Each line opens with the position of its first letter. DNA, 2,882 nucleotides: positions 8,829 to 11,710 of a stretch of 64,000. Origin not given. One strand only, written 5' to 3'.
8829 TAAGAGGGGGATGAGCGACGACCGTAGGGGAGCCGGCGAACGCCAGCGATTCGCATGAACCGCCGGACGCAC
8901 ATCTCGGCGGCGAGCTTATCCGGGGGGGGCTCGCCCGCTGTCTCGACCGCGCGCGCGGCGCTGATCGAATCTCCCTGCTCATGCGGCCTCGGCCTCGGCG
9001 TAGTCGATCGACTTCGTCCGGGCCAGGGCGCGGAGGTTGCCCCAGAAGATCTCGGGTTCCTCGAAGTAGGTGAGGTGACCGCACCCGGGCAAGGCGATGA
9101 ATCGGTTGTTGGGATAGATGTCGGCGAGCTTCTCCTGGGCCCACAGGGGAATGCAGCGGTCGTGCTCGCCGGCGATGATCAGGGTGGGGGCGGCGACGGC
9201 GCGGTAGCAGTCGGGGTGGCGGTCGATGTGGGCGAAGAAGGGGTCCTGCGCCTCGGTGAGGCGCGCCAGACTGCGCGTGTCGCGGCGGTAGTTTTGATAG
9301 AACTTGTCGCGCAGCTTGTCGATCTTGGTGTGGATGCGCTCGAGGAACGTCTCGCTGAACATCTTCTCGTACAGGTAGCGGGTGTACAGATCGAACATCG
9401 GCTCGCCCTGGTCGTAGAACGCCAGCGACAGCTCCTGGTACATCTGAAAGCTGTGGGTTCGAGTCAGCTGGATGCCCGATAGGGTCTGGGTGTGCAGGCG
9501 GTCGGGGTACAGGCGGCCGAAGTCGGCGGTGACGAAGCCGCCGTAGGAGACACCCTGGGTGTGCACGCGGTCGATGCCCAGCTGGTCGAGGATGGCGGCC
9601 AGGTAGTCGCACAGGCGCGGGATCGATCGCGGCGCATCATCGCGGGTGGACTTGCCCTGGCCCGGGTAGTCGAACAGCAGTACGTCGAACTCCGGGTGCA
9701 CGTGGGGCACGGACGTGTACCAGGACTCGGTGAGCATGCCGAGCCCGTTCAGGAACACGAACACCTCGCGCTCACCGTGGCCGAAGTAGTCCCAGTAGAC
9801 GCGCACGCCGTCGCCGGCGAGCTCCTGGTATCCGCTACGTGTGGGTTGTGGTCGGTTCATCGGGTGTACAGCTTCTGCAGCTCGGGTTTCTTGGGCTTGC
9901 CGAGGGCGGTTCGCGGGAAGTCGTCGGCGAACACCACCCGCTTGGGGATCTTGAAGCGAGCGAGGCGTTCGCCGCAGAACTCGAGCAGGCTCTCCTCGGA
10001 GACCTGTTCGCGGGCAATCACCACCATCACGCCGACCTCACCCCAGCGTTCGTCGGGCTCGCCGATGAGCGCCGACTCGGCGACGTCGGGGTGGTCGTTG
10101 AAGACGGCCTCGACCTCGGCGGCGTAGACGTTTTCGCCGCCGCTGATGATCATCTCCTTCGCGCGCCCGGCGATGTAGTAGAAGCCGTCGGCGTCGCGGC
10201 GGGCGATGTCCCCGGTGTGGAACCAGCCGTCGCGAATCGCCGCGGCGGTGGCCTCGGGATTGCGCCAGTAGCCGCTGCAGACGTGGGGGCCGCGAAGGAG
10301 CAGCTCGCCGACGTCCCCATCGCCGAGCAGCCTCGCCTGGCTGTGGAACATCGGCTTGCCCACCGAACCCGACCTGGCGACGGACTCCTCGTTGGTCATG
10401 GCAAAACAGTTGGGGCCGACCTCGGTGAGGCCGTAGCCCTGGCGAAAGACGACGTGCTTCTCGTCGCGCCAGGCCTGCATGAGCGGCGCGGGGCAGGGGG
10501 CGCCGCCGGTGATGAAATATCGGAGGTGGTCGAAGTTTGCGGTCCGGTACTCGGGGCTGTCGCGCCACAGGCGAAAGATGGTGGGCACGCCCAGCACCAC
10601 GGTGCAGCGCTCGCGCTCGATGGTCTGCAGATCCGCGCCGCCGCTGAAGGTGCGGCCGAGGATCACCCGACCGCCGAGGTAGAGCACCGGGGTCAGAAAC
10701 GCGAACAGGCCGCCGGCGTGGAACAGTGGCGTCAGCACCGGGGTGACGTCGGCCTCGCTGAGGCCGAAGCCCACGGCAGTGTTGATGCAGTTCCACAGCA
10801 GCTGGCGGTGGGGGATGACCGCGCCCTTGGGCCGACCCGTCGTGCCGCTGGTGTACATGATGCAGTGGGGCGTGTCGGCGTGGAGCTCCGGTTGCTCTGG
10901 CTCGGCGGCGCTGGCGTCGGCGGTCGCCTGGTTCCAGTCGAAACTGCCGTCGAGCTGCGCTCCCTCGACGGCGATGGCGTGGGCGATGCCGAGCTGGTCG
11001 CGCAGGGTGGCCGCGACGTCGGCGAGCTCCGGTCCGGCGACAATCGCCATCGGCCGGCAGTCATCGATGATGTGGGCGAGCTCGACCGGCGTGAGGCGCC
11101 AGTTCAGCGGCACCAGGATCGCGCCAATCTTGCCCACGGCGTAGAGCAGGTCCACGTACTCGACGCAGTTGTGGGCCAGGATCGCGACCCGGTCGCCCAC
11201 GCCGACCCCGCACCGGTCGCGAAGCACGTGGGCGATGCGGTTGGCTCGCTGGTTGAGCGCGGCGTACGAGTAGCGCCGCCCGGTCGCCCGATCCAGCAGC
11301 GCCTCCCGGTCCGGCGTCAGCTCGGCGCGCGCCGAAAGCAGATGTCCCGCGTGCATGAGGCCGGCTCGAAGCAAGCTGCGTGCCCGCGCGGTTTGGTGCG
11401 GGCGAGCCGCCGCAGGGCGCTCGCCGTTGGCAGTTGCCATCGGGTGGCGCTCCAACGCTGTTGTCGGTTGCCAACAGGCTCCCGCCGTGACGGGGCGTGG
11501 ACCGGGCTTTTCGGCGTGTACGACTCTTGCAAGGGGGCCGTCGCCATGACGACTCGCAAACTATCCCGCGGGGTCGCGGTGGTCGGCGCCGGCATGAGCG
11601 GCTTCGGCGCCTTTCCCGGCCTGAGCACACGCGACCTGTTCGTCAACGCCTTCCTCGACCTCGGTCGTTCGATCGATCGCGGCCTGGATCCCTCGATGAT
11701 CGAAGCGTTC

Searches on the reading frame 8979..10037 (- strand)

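Call 44: search_protein_families(library=pfam, proteins=[window:8979-10037:-], max_evalue=0.0001)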
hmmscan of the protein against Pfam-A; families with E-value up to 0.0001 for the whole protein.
window:8979-10037:- (352 aa): 3 families
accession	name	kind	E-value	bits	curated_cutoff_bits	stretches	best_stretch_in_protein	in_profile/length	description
PF00561.26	Abhydrolase_1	-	7.4e-26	91.7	25.8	1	92-328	2-245/245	alpha/beta hydrolase fold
PF12697.13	Abhydrolase_6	-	5.6e-17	63.6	26.3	1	93-329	1-212/217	Alpha/beta hydrolase family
PF12146.15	Hydrolase_4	-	6.4e-09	35.9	27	1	114-327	29-238/239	Serine aminopeptidase, S33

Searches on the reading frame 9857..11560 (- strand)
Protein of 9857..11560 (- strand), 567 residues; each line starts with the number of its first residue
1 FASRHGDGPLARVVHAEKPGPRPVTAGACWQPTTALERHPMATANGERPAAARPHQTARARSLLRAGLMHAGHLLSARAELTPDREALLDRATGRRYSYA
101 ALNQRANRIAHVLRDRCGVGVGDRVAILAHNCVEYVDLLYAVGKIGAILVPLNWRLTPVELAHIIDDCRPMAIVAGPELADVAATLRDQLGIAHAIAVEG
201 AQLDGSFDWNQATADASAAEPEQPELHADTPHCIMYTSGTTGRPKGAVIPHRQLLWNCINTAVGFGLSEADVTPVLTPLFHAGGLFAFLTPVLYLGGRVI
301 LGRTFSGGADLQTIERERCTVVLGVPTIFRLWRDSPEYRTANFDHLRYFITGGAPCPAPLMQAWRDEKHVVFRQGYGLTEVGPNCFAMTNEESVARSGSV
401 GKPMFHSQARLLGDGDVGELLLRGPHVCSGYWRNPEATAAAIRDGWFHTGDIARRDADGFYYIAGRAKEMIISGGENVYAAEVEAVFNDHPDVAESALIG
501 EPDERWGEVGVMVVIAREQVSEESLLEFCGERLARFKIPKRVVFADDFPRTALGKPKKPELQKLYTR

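Call 44: search_protein_families(library=pfam, proteins=[window:9857-11560:-], max_evalue=0.0001)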
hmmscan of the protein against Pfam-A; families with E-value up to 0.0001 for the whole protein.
window:9857-11560:- (567 aa): 2 families
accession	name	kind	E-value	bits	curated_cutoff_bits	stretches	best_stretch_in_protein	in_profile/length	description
PF00501.34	AMP-binding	-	7e-86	288.9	29.9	1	77-432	3-384/384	AMP-binding enzyme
PF13193.12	AMP-binding_C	-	1.3e-17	64.9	24.5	1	482-555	1-76/76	AMP-binding enzyme C-terminal domain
